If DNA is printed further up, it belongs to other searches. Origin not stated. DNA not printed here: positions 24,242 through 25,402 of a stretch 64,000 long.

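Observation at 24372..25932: Second SBP paralogue plus two MITE copies wedged between nusG and rplK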

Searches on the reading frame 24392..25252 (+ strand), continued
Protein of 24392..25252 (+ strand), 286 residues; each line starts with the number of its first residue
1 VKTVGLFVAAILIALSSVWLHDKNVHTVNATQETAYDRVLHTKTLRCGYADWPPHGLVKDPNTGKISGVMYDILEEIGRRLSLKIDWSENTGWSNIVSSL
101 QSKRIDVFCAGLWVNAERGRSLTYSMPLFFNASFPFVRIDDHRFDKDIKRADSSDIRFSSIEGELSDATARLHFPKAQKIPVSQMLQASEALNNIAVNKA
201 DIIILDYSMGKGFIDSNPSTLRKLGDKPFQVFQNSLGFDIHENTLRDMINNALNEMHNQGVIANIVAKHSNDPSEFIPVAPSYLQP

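Call 26: find_encoding_contigs(protein=P0007, flank=5000, max_places=1)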
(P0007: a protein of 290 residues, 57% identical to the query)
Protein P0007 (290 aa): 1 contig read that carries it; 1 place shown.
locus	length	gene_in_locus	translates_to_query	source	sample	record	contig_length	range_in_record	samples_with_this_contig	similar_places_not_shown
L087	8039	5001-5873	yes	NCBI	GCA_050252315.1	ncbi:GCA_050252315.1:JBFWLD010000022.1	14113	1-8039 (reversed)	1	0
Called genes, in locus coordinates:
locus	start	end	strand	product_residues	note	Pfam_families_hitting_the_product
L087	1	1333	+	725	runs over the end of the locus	PF01966:HD, PF13328:HD_4, PF04607:RelA_SpoT, PF02824:TGS, PF19296:RelA_AH, PF28438:RelA_RIS, PF13291:ACT_4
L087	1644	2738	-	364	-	-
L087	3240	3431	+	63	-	PF00584:SecE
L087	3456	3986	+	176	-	PF02357:NusG, PF00467:KOW (faint)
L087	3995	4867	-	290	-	PF00497:SBP_bac_3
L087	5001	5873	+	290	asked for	PF00497:SBP_bac_3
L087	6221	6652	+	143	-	PF03946:Ribosomal_L11_N, PF00298:Ribosomal_L11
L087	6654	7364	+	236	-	PF00687:Ribosomal_L1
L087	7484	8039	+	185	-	?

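Call 27: find_encoding_contigs(protein=P0012, flank=5000, max_places=1)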
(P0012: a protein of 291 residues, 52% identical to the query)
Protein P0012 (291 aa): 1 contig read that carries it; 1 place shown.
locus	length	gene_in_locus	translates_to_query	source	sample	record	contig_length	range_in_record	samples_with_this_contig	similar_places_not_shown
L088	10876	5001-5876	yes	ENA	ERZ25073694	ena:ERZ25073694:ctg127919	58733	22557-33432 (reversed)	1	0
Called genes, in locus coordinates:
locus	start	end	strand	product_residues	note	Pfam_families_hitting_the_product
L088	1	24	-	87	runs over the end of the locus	-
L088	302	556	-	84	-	-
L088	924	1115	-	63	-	-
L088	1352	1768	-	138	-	-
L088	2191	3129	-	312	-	PF05170:AsmA, PF05359:DUF748, PF13116:YhdP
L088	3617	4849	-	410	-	PF00083:Sugar_tr, PF07690:MFS_1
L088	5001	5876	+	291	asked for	PF00497:SBP_bac_3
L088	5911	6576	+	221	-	PF00528:BPD_transp_1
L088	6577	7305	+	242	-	PF02463:SMC_N (faint), PF00005:ABC_tran, PF13304:AAA_21 (faint)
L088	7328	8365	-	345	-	PF01734:Patatin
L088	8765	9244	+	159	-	PF02381:MraZ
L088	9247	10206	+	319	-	PF01795:Methyltransf_5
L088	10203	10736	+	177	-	-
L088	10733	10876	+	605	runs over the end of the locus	PF03717:PBP_dimer, PF00905:Transpeptidase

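Call 28: find_encoding_contigs(protein=P0018, flank=5000, max_places=1)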
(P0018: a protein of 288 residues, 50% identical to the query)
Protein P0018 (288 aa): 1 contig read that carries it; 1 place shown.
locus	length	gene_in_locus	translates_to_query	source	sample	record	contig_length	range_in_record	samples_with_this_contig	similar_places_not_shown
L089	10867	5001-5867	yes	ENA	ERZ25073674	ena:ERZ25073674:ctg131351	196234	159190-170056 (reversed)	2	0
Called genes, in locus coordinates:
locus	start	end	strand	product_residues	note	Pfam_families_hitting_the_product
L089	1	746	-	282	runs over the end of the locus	PF01520:Amidase_3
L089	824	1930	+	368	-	PF00534:Glycos_transf_1, PF13692:Glyco_trans_1_4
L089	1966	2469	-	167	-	-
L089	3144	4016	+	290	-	PF00497:SBP_bac_3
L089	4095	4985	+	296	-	PF00497:SBP_bac_3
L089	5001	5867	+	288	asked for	PF00497:SBP_bac_3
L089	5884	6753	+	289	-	PF00497:SBP_bac_3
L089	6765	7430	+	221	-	PF00528:BPD_transp_1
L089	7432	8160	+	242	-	PF02463:SMC_N (faint), PF13476:AAA_23 (faint), PF00005:ABC_tran, PF13401:AAA_22 (faint), PF13304:AAA_21 (faint)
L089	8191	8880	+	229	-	PF02592:Vut_1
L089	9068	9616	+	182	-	-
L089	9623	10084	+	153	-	-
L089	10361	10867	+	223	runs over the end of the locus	PF03734:YkuD (weak)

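Call 29: find_encoding_contigs(protein=P0033, flank=5000, max_places=1)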
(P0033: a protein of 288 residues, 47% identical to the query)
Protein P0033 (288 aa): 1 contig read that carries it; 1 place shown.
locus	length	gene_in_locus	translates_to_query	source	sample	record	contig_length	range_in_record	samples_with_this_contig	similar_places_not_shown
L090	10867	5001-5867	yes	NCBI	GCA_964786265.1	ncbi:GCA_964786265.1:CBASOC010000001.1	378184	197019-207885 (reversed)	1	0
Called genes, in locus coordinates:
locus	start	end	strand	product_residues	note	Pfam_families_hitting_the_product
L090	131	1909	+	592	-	PF00575:S1 (weak), PF13509:S1_2 (faint), PF00575:S1, PF21710:Spt6_S1 (faint), PF00575:S1, PF23459:S1_RRP5 (weak), PF00575:S1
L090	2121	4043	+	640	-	PF16177:ACAS_N, PF00501:AMP-binding, PF13193:AMP-binding_C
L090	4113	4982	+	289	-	PF00497:SBP_bac_3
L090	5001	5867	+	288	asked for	PF00497:SBP_bac_3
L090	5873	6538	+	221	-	PF00528:BPD_transp_1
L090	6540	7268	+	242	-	PF02463:SMC_N (faint), PF00005:ABC_tran, PF13304:AAA_21 (faint), PF13401:AAA_22 (weak)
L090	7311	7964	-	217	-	PF00730:HhH-GPD, PF00633:HHH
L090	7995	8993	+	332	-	PF00849:PseudoU_synth_2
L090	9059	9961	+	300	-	PF00140:Sigma70_r1_2 (weak), PF21476:PF0610-like_N (faint), PF04542:Sigma70_r2, PF04545:Sigma70_r4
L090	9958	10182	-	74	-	-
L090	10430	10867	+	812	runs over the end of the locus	PF02518:HATPase_c, PF00204:DNA_gyraseB, PF01751:Toprim, PF21249:GyrB_hook (weak), PF18053:GyrB_insert (weak), PF00986:DNA_gyraseB_C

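Call 35: search_solved_structures(query=A1, max_evalue=0.001, show_alignments=2)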
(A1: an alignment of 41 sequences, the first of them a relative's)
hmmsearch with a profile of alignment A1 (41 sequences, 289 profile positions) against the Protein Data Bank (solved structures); distinct sequences matched with E-value up to 0.001: 168 (the best 60 are shown).
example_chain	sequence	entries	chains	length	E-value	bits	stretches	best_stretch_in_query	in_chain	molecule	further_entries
5t0w_A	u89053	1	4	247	6.8e-37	130.1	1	29-272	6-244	AncCDT-1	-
5tuj_C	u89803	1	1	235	2.9e-36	128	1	36-272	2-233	Ancestral protein CDT-Anc1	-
5jos_A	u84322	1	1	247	1.7e-35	125.6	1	30-272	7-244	Cyclohexadienyl dehydratase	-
6wup_A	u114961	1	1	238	3.9e-30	108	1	36-272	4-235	Ancestral cyclohexadienyl dehydratase, AncCDT-5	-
4zv1_A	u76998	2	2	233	1.1e-26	96.7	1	45-272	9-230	AncQR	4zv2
5kkw_A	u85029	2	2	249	1.3e-23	86.6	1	29-274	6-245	Cyclohexadienyl dehydratase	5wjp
4ymx_A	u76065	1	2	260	1.2e-22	83.4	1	35-272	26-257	ABC-type amino acid transport system, periplasmic component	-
4h5f_A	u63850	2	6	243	4.4e-20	74.9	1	67-272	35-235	Amino acid ABC superfamily ATP binding cassette transporter, binding protein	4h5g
6svf_A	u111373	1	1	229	5.6e-20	74.6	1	53-272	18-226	Amino acid ABC transporter, periplasmic amino acid-binding protein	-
2yln_A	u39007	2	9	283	9.4e-20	73.9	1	29-272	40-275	PUTATIVE ABC TRANSPORTER, PERIPLASMIC BINDING PROTEIN, AMINO ACID | ABC TRANSPORTER, PERIPLASMIC BINDING PROTEIN, AMINO ACID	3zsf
5hpq_A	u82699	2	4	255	1.1e-19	73.6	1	28-272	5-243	Cyclohexadienyl dehydratase | Arogenate dehydratase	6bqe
3kbr_A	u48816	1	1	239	1.6e-19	73.1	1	33-272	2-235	Cyclohexadienyl dehydratase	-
6h30_A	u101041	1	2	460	1.8e-19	73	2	67-274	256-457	Glutamine ABC transporter permease and substrate binding protein protein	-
9e2b_A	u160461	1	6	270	1.9e-19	72.8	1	23-197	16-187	ABC-type transporter, periplasmic subunit family 3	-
4prs_A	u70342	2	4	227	1.3e-17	66.8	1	53-262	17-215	ABC-type transporter, periplasmic subunit family 3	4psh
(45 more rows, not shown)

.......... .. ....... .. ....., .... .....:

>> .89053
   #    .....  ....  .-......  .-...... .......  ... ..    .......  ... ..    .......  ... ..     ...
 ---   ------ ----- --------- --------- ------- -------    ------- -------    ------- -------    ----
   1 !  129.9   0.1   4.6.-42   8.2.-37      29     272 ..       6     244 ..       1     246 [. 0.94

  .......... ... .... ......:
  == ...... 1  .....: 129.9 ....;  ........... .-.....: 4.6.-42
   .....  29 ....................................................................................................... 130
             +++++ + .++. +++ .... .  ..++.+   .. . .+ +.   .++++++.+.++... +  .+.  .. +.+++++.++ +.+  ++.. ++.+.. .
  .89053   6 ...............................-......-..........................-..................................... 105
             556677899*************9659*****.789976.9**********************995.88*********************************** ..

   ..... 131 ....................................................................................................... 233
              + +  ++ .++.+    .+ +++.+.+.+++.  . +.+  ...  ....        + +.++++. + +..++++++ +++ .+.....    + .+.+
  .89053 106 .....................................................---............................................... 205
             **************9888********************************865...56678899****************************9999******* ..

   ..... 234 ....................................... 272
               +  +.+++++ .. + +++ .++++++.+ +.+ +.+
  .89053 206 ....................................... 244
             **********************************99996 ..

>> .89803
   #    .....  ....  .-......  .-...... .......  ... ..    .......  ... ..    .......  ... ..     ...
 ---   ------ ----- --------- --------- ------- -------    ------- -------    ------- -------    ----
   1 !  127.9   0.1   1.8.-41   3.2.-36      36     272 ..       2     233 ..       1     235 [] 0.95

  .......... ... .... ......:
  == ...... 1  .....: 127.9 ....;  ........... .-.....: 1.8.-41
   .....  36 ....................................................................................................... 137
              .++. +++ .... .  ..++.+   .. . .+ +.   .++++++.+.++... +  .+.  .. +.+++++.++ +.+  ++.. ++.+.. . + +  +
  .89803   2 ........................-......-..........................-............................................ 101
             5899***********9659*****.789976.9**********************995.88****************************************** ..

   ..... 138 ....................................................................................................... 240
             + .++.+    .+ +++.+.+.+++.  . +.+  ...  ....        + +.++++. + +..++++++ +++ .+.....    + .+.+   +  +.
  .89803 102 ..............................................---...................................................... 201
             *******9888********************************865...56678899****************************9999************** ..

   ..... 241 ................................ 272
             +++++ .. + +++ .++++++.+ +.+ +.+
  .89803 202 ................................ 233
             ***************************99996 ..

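Call 38: find_homologous_proteins(query=L088:5911-6573:+, max_evalue=1e-30)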
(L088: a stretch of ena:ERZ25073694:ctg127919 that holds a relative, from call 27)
Query L088:5911-6573:+ (221 aa): 1785 proteins with E <= 1e-30 among 2504 candidates; the best 120 are listed.
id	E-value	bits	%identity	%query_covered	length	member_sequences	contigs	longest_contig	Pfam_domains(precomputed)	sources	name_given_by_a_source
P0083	9.0e-137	472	100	100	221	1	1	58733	PF00528.28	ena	-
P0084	1.1e-121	423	86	100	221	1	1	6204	PF00528.28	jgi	jgi:ABC-type amino acid transport system permease subunit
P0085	3.6e-121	421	87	100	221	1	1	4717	PF00528.28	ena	-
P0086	6.2e-121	420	86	100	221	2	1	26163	PF00528.28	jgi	-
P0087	1.6e-120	419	87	100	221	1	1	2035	PF00528.28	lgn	-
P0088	2.5e-120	418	87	100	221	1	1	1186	PF00528.28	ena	-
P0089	3.8e-120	418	86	100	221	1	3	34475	PF00528.28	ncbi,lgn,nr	ncbi:MAG: ABC transporter permease subunit [Alphaproteobacteria bacterium]|nr:ABC transporter permea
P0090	5.4e-120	417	86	100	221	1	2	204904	PF00528.28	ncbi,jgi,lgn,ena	jgi:ABC-type amino acid transport system permease subunit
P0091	8.8e-120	416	86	100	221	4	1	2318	PF00528.28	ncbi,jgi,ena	jgi:ABC-type amino acid transport system permease subunit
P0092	1.5e-119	416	85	100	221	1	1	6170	PF00528.28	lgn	-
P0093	1.6e-119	416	85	100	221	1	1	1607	PF00528.28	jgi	-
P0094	2.2e-119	415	85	100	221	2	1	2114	PF00528.28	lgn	-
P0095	3.1e-119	415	86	100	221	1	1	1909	PF00528.28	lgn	-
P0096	5.9e-119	414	86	100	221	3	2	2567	PF00528.28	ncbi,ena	-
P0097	6.2e-119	414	85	100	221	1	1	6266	PF00528.28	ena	-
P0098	6.3e-119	414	86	100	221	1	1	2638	PF00528.28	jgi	jgi:ABC-type amino acid transport system permease subunit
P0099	8.0e-119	413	86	100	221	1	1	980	PF00528.28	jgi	jgi:ABC-type amino acid transport system permease subunit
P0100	3.3e-118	411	85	100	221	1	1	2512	PF00528.28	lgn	-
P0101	4.4e-118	411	85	100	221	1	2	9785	PF00528.28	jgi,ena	jgi:ABC-type amino acid transport system permease subunit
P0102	5.3e-118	411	86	100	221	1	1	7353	PF00528.28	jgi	jgi:polar amino acid transport system permease protein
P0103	5.8e-118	410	85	100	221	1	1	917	PF00528.28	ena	-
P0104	1.0e-117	410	84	100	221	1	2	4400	PF00528.28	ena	-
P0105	1.2e-117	409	84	100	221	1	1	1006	PF00528.28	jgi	jgi:polar amino acid transport system permease protein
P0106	2.3e-117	409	84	100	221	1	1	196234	PF00528.28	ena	-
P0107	2.6e-117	408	85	100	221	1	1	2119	PF00528.28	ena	-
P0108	2.6e-117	408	86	100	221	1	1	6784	PF00528.28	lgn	-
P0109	3.3e-117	408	84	100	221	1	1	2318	PF00528.28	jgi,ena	-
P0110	5.8e-117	407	84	100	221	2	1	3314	PF00528.28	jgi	jgi:ABC-type amino acid transport system permease subunit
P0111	9.0e-117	407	83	100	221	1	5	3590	PF00528.28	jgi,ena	-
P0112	1.1e-116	406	85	100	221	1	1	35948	PF00528.28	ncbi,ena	-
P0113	1.3e-116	406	84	100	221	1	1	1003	PF00528.28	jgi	jgi:polar amino acid transport system permease protein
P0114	1.5e-116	406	84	100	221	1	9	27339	PF00528.28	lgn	-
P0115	1.6e-116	406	84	100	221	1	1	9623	PF00528.28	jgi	-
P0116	4.0e-116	404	84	100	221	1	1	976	PF00528.28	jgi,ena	-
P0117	5.5e-116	404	83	100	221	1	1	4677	PF00528.28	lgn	-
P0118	8.8e-116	403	85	100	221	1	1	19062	PF00528.28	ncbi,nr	ncbi:MAG: ABC transporter permease subunit [Alphaproteobacteria bacterium]|nr:ABC transporter permea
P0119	1.1e-115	403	84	100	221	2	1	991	PF00528.28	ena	-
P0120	1.2e-115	403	83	100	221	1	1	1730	PF00528.28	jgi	jgi:ABC-type amino acid transport system permease subunit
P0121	2.8e-115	402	83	100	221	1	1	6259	PF00528.28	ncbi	-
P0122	5.5e-115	401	82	100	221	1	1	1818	PF00528.28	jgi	jgi:polar amino acid transport system permease protein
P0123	7.4e-115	400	82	100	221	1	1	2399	PF00528.28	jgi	-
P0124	1.8e-114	399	83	100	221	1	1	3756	PF00528.28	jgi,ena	-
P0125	2.3e-114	399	81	100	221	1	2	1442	PF00528.28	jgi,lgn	-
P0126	5.4e-114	398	82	100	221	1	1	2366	PF00528.28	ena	-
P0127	6.0e-114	397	81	100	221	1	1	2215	PF00528.28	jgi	-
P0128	7.4e-114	397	82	100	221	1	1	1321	PF00528.28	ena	-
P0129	8.9e-114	397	81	100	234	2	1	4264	PF00528.28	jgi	jgi:ABC-type amino acid transport system permease subunit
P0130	9.3e-114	397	82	100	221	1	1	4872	PF00528.28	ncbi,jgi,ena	jgi:ABC-type amino acid transport system permease subunit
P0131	1.1e-113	396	82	100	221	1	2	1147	PF00528.28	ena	-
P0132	2.4e-113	395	81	100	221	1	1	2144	PF00528.28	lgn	-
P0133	5.9e-113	394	85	95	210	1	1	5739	PF00528.28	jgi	jgi:ABC-type amino acid transport system permease subunit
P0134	9.8e-113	393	82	100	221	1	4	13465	PF00528.28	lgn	-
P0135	1.1e-112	393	82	100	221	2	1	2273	PF00528.28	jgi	jgi:ABC-type amino acid transport system permease subunit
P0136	1.2e-112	393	83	100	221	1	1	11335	PF00528.28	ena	-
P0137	1.4e-112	393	80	100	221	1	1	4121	PF00528.28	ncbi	-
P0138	1.7e-112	393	81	100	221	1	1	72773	PF00528.28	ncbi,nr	ncbi:MAG: ABC transporter permease subunit [Alphaproteobacteria bacterium]|nr:ABC transporter permea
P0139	2.4e-112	392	81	100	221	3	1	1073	PF00528.28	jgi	jgi:ABC-type amino acid transport system permease subunit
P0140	1.1e-111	390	80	100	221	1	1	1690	PF00528.28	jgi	jgi:ABC-type amino acid transport system permease subunit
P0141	1.2e-111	390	80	100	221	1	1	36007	PF00528.28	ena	-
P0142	2.9e-111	389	79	100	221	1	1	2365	PF00528.28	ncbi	-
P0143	4.1e-111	388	81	100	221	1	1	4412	PF00528.28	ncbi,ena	-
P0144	7.0e-111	387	81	100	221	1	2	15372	PF00528.28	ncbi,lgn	ncbi:MAG: ABC transporter permease subunit [Alphaproteobacteria bacterium]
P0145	9.3e-111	387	81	100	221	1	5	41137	PF00528.28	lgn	-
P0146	1.0e-110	387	81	100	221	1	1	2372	PF00528.28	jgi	jgi:ABC-type amino acid transport system permease subunit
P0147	1.4e-110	386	82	100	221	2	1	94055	PF00528.28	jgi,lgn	-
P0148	1.4e-110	386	78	100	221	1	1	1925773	PF00528.28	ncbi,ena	-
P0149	2.1e-110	386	80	100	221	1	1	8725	PF00528.28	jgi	jgi:ABC-type amino acid transport system permease subunit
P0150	3.8e-110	385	78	100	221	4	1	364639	PF00528.28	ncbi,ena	-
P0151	3.9e-110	385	79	100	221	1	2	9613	PF00528.28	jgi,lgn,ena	-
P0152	4.6e-110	385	78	100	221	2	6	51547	PF00528.28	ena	-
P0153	8.4e-110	384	78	100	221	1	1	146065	PF00528.28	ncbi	-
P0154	1.1e-109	383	79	100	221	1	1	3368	PF00528.28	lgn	-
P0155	1.1e-109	383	78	100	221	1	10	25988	PF00528.28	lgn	-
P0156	1.2e-109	383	78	100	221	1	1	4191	PF00528.28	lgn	-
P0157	1.7e-109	383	78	100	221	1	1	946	PF00528.28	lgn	-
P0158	3.7e-109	382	77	100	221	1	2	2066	PF00528.28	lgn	-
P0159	4.4e-109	382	79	100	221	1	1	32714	PF00528.28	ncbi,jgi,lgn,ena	jgi:ABC-type amino acid transport system permease subunit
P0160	8.8e-109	381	77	100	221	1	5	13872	PF00528.28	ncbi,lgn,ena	-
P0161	1.5e-108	380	82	95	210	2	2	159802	PF00528.28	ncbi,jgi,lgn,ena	jgi:ABC-type amino acid transport system permease subunit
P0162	2.8e-108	379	75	100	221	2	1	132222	PF00528.28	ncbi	-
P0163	7.1e-108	378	78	98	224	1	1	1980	PF00528.28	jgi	jgi:polar amino acid transport system permease protein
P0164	1.3e-107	377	79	100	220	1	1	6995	PF00528.28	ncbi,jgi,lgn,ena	jgi:ABC-type amino acid transport system permease subunit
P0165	1.3e-107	377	77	100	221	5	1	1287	PF00528.28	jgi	-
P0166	1.4e-107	377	78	100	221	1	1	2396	PF00528.28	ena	-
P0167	1.7e-107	376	77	99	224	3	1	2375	PF00528.28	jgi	jgi:polar amino acid transport system permease protein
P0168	5.2e-107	375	76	100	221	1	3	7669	PF00528.28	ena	-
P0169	6.9e-107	374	85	90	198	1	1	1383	PF00528.28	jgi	jgi:ABC-type amino acid transport system permease subunit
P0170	1.2e-106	374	76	100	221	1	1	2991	PF00528.28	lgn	-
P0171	1.9e-106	373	76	100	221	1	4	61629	PF00528.28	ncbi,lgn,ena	-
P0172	6.0e-106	371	76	100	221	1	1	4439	PF00528.28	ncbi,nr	ncbi:MAG: ABC transporter permease subunit [Alphaproteobacteria bacterium]|nr:ABC transporter permea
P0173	1.0e-105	371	76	100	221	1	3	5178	PF00528.28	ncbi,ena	-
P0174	1.2e-105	370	76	100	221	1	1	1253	PF00528.28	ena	-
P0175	1.5e-105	370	77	99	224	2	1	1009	PF00528.28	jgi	jgi:polar amino acid transport system permease protein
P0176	1.1e-104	367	75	100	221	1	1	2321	PF00528.28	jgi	jgi:His/Glu/Gln/Arg/opine family amino acid ABC transporter permease subunit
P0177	1.6e-104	367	76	100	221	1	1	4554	PF00528.28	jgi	jgi:polar amino acid transport system permease protein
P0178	2.9e-104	366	76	100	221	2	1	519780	PF00528.28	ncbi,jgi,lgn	ncbi:MAG: ABC transporter permease subunit [Bdellovibrionales bacterium]|jgi:ABC-type amino acid tra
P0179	3.5e-104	365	76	100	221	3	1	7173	PF00528.28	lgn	-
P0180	4.2e-104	365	75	100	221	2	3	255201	PF00528.28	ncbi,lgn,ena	-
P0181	1.1e-103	364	74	100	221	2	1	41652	PF00528.28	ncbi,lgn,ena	-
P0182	2.4e-103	363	76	100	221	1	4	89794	PF00528.28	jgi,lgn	-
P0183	3.5e-103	362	76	100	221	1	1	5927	PF00528.28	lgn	-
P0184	4.5e-103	362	75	100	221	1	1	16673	PF00528.28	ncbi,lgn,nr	ncbi:MAG: ABC transporter permease subunit [Alphaproteobacteria bacterium]|nr:ABC transporter permea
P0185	4.5e-103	362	73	100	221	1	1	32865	PF00528.28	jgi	jgi:polar amino acid transport system permease protein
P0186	9.3e-103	361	75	100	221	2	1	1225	PF00528.28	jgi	jgi:ABC-type amino acid transport system permease subunit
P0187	1.7e-102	360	74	100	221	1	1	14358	PF00528.28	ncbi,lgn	-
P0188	2.3e-102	360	75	100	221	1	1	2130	PF00528.28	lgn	-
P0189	2.9e-102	359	73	100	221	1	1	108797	PF00528.28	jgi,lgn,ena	-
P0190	3.6e-102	359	78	100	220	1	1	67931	PF00528.28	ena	-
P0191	7.0e-102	358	73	100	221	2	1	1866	PF00528.28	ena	-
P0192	1.0e-101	357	72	100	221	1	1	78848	PF00528.28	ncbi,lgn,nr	ncbi:MAG: ABC transporter permease subunit [Alphaproteobacteria bacterium]|nr:ABC transporter permea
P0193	4.8e-101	355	73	100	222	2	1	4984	PF00528.28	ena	-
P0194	1.2e-100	354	75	100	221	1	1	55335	PF00528.28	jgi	-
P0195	1.7e-100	353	75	100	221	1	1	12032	PF00528.28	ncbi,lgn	ncbi:MAG: ABC transporter permease subunit [Bdellovibrionales bacterium]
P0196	2.3e-100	353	74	100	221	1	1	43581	PF00528.28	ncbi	-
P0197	3.5e-100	352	73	100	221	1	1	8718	PF00528.28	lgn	-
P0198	4.9e-100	352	72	100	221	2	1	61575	PF00528.28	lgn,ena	-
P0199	1.3e-99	351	74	100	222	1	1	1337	PF00528.28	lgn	-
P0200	1.4e-99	350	69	100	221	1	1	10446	PF00528.28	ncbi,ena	-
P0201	1.6e-99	350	72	100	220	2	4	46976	PF00528.28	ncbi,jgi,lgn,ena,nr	ncbi:MAG: ABC transporter permease subunit [Alphaproteobacteria bacterium]|nr:ABC transporter permea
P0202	2.1e-99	350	86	85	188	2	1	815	PF00528.28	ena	-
